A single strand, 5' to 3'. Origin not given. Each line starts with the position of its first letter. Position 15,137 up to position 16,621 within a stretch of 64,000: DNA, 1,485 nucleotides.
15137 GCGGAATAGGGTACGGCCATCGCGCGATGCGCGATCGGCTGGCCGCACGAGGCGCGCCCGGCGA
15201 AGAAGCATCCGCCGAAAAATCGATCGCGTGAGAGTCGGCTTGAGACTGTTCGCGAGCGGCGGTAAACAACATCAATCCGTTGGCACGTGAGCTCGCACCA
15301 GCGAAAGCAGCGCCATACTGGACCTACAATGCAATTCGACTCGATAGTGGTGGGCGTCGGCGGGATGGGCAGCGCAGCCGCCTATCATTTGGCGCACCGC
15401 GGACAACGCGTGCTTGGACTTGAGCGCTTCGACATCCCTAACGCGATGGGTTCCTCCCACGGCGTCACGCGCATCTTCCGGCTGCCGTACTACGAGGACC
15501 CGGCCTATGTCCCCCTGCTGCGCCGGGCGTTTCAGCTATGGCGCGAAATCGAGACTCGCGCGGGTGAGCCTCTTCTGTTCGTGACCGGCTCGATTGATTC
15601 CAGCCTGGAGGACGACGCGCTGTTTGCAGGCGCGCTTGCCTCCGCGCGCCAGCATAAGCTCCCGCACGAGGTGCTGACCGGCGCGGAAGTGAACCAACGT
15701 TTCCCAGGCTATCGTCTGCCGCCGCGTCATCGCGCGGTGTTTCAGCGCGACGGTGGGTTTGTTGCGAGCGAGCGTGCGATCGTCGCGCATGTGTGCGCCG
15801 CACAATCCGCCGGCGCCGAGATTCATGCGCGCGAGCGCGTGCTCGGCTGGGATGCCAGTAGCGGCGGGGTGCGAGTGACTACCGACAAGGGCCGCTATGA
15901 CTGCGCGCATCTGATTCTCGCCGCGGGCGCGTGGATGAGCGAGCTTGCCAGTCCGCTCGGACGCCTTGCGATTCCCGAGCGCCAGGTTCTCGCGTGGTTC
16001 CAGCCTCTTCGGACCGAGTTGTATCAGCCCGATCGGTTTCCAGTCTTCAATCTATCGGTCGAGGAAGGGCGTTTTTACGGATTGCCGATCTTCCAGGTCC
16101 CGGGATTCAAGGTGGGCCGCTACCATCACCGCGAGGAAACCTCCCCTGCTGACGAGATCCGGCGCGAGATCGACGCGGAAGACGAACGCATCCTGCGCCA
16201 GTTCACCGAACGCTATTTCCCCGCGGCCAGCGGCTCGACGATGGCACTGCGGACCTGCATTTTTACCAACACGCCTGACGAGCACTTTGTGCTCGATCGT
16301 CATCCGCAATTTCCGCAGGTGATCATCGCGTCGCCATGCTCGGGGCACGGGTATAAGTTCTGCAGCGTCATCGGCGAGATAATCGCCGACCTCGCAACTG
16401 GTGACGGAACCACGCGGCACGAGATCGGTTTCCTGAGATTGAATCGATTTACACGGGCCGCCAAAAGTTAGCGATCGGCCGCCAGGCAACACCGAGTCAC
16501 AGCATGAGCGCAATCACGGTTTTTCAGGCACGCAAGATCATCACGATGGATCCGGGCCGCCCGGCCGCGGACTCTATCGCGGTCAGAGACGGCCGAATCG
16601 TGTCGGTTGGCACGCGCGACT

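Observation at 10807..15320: Rhs toxin/immunity-type island bracketed by 169-bp imperfect direct repeats of the MFS gene 3' end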

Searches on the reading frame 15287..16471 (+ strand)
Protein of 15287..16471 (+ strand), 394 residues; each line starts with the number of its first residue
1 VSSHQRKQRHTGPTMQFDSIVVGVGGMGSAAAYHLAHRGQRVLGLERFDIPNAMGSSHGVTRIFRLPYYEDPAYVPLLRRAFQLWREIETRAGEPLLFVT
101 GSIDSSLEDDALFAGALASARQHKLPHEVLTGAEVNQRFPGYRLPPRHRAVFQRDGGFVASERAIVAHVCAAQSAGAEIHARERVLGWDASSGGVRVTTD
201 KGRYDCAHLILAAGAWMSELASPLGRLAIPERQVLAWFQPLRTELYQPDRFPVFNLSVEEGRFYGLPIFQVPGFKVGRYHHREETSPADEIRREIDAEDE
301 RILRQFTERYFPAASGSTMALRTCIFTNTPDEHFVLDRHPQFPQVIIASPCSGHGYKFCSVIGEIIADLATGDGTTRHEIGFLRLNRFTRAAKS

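Call 8: search_protein_families(library=pfam, proteins=[window:15287-16471:+], max_evalue=0.01)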
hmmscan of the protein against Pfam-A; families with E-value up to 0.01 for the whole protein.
window:15287-16471:+ (394 aa): 5 families
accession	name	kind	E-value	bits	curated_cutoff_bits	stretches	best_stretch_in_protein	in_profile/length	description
PF01266.30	DAO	-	4.5e-51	174.9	27.9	1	19-369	2-353/353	FAD dependent oxidoreductase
PF13738.12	Pyr_redox_3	-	0.00029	20.6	30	0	173-216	92-135/305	Pyridine nucleotide-disulphide oxidoreductase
PF03486.20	HI0933_like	-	0.00092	19.2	50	0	167-215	114-164/244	HI0933-like protein Rossmann domain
PF01593.30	Amino_oxidase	-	0.0025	17.6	19.8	0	133-219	192-260/443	Flavin containing amine oxidoreductase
PF07992.20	Pyr_redox_2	-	0.0032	17.4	26.1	0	125-220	22-114/291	Pyridine nucleotide-disulphide oxidoreductase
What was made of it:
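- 15329..16471 (+): FAD-dependent oxidase (sarcosine / N-methyltryptophan oxidase type, 380 aa). Accessory in this clade. Pfam DAO E 4.5e-51 (call 8).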

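Call 10: find_related_loci(query=window:15329-16471:+, collection=genome_contigs, flank=10000)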
Query window:15329-16471:+ (380 aa) in genome_contigs; peptide patterns used: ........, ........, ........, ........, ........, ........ (x = any residue, [..] = any of these).
417 stretches matched a pattern; 174 encode a relative of the query (tblastn E <= 1e-3); the best 80 are kept; 80 distinct loci.
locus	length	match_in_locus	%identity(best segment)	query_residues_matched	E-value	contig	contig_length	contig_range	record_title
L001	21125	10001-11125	75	1-373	0e+0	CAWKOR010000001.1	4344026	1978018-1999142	MAG: uncultured delta proteobacterium isolate MFD04944.bin.1.36 genome assembly, contig: contig_15114, whole genome shot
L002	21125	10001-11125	73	1-373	0e+0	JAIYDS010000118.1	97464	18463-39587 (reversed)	MAG: Acetobacteraceae bacterium isolate H1_MAG_00044 pond_H1_MAG_00044_000000000198, whole genome shotgun sequence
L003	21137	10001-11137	73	1-378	0e+0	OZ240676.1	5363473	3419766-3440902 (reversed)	MAG: Acetobacteraceae bacterium isolate f7f17dca-7cc1-4784-93e2-aed72d0e35c9 genome assembly, chromosome: 1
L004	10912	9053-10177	73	1-373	0e+0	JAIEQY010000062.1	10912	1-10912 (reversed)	MAG: Roseococcus sp. isolate co.spades.METABAT.1kb_048 c_000000428350, whole genome shotgun sequence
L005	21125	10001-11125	73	1-373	0e+0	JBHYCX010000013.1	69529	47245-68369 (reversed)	MAG: Roseococcus sp. isolate CCAP1403_21_bin-012 CCAP1403_21_bin-012_c13, whole genome shotgun sequence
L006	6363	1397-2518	72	1-373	0e+0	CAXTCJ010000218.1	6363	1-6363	MAG TPA_asm: uncultured Acetobacteraceae bacterium isolate private_T1888_metawrap_bin.3 genome assembly, contig: private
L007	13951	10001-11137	73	1-376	4e-180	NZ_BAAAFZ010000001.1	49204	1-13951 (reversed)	Craurococcus roseus strain JCM 9933 sequence001, whole genome shotgun sequence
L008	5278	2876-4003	74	1-373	0e+0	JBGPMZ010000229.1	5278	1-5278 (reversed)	MAG: Candidatus Binataceae bacterium isolate OBJ_0618_7090110_226 k141_7288238_length_5278_cov_16.1485, whole genome sho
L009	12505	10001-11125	70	1-373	1e-177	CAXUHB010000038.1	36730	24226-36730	MAG TPA_asm: uncultured Acetobacteraceae bacterium isolate public_SRR11456914_metawrap_bin.12 genome assembly, contig: p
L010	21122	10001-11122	72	1-373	6e-175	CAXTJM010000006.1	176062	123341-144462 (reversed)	MAG TPA_asm: uncultured Acetobacteraceae bacterium isolate private_TS1974_metawrap_bin.6 genome assembly, contig: privat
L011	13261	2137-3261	70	1-373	2e-174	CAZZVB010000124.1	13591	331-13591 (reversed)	MAG: uncultured Burkholderiaceae bacterium isolate Green_T.bin.4 genome assembly, contig: NODE_1048_length_13591_cov_7.4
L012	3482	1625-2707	71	15-373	0e+0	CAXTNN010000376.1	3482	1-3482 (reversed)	MAG TPA_asm: uncultured Acetobacteraceae bacterium isolate public_SRR14722166_metawrap_bin.1 genome assembly, contig: pu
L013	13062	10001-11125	72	1-373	1e-173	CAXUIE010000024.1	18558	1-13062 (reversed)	MAG TPA_asm: uncultured Acidisphaera sp. isolate public_SRR14722078_metawrap_bin.6 genome assembly, contig: public_SRR14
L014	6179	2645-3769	72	1-373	3e-174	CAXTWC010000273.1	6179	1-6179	MAG TPA_asm: uncultured Acetobacteraceae bacterium isolate private_T1889_metawrap_bin.5 genome assembly, contig: private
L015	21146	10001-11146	69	1-380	5e-171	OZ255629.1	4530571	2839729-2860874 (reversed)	MAG: Acetobacteraceae bacterium isolate bf2755eb-3f0b-42ee-8b00-77430d29f614 genome assembly, chromosome: 1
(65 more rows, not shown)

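Call 14: find_encoding_contigs(protein=window:15329-16471:+, flank=10000, max_places=10)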
Protein window:15329-16471:+ (380 aa): no gene with exactly this product is on record in the collection.

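Call 32: find_homologous_proteins(query=window:15329-16471:+, max_evalue=1e-100)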
Query window:15329-16471:+ (380 aa): 6995 proteins with E <= 1e-100 among 8000 candidates; the best 120 are listed.
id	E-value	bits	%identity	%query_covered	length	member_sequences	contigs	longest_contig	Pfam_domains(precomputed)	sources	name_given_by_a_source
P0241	1.1e-257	872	100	100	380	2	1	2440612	PF01266.31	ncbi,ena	-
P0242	2.0e-241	819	95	99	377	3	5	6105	PF01266.31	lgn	-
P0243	6.8e-192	656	76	98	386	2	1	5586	PF01266.31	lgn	-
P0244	2.6e-191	654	77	98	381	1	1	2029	PF01266.31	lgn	-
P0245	2.1e-190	651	75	98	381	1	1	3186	PF01266.31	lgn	-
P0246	2.1e-190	651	76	99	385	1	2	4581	PF01266.31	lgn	-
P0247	6.9e-190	649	75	98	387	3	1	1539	PF01266.31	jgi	-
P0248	2.5e-189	647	73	99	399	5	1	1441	PF01266.31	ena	-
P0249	6.6e-189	646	74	98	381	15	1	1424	PF01266.31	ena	-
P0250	1.3e-187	641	76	98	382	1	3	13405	PF01266.31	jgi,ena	-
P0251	1.4e-187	641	74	100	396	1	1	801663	PF01266.31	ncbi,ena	-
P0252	2.0e-187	641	74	98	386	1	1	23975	PF01266.31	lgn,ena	-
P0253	2.2e-187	641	75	98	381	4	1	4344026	PF01266.31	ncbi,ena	-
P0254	2.5e-187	641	74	98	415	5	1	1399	PF01266.31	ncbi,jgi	jgi:sarcosine oxidase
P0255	2.9e-187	640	75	98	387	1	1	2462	PF01266.31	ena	-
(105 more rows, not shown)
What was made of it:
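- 15329..16471 (+): Exact protein P0241; the nearest others are 95% and then 77% or less (call 32).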

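Call 33: find_encoding_contigs(protein=P0242, flank=10000, max_places=10)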
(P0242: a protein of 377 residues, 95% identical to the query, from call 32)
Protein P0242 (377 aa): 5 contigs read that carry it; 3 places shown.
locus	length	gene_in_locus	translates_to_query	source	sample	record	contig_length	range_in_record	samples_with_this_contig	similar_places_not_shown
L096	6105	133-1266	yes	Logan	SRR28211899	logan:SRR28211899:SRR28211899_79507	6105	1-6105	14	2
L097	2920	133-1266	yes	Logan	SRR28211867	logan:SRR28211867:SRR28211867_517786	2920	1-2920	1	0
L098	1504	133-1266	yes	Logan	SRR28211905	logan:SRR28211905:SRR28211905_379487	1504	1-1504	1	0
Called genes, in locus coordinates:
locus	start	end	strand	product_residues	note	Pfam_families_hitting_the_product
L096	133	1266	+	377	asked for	PF01266:DAO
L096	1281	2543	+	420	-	PF07969:Amidohydro_3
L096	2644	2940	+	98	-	PF07969:Amidohydro_3, PF01979:Amidohydro_1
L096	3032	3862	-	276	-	PF00378:ECH_1, PF16113:ECH_2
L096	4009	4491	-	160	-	PF09990:DUF2231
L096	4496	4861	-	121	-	-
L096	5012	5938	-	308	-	PF01476:LysM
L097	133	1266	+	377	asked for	PF01266:DAO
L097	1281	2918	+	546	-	?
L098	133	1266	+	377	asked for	PF01266:DAO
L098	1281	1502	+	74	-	?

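Call 54: search_protein_families(library=pfam, proteins=[L099:10447-11109:-, L099:11335-11865:+, L099:12017-12463:+, L099:12464-14422:+, L099:15623-16615:-, L099:16621-19242:+, L122:4528-7938:-, L122:8382-9086:-, L122:3755-4282:-], max_evalue=0.001)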
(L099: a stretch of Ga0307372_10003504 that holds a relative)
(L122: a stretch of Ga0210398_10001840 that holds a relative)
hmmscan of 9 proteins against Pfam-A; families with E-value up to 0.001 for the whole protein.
L099:10447-11109:- (220 aa): 1 family
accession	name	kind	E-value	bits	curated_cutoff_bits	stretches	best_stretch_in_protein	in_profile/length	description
PF00941.27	FAD_binding_5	-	7.6e-18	65.3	27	1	28-171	27-169/170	FAD binding domain in molybdopterin dehydrogenase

L099:11335-11865:+ (176 aa): 4 families
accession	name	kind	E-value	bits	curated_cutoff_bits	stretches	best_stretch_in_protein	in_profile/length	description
PF00583.31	Acetyltransf_1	-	6.4e-06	26.9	20.7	1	56-151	18-115/116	Acetyltransferase (GNAT) family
PF13302.13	Acetyltransf_3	-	9.9e-06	26.7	25.4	1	8-138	1-123/138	Acetyltransferase (GNAT) domain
PF13673.13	Acetyltransf_10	-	0.00015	22.2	23.6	1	74-164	36-119/128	Acetyltransferase (GNAT) domain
PF13508.13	Acetyltransf_7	-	0.00049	20.9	27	1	69-153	4-83/84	Acetyltransferase (GNAT) domain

L099:12017-12463:+ (148 aa): 0 families

L099:12464-14422:+ (652 aa): 3 families
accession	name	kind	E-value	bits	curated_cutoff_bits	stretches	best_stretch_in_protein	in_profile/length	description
PF00587.30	tRNA-synt_2b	-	9.9e-46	156.5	29.3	1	342-545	9-178/179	tRNA synthetase class II core domain (G, H, P, S and T)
PF03129.25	HGTP_anticodon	-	2.6e-19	69.6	21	1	558-647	1-93/94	Anticodon binding domain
PF07973.19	tRNA_SAD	-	4.7e-14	52.5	24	1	173-222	1-44/44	Threonyl and Alanyl tRNA synthetase second additional domain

L099:15623-16615:- (330 aa): 0 families

L099:16621-19242:+ (873 aa): 5 families
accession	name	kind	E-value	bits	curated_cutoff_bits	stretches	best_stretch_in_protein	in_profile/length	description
PF03483.22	B3_4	-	6.9e-63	211.8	29.3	1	284-455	2-173/174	B3/4 domain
PF17759.6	tRNA_synthFbeta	-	1.1e-49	169.3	22.4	1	545-760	1-214/214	Phenylalanyl tRNA synthetase beta chain CLM domain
PF03147.19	FDX-ACB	-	5.7e-28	97.6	31.1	1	778-872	1-94/94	Ferredoxin-fold anticodon binding domain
PF01588.26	tRNA_bind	-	9.9e-21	74.1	27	1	114-214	1-95/96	Putative tRNA binding domain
PF03484.21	B5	-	5.3e-17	62.2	28.6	1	476-541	1-66/67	tRNA synthetase B5 domain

L122:4528-7938:- (1136 aa): 1 family
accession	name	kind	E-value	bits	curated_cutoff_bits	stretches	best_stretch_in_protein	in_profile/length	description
PF20254.3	DMFA2_C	-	4.7e-106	355.8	27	1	1-369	7-369/374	N,N-dimethylformamidase beta subunit-like, C-terminal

L122:8382-9086:- (234 aa): 6 families
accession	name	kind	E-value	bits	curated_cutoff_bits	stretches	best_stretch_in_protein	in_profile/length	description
PF02798.26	GST_N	-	4e-16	59.5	20.9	1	31-101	3-74/76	Glutathione S-transferase, N-terminal domain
PF13417.12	GST_N_3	-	1e-14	55.1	22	1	33-106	1-72/75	Glutathione S-transferase, N-terminal domain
PF13409.12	GST_N_2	-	2.9e-13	50.6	25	1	38-103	2-69/70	Glutathione S-transferase, N-terminal domain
PF00043.30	GST_C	-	5.7e-11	42.9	20.7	1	151-223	19-93/93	Glutathione S-transferase, C-terminal domain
PF13410.11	GST_C_2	-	5e-09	36.6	24.9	1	153-218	1-69/69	Glutathione S-transferase, C-terminal domain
PF14497.11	GST_C_3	-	1.1e-06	29.2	21.6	1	160-224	28-96/104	Glutathione S-transferase, C-terminal domain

L122:3755-4282:- (175 aa): 0 families
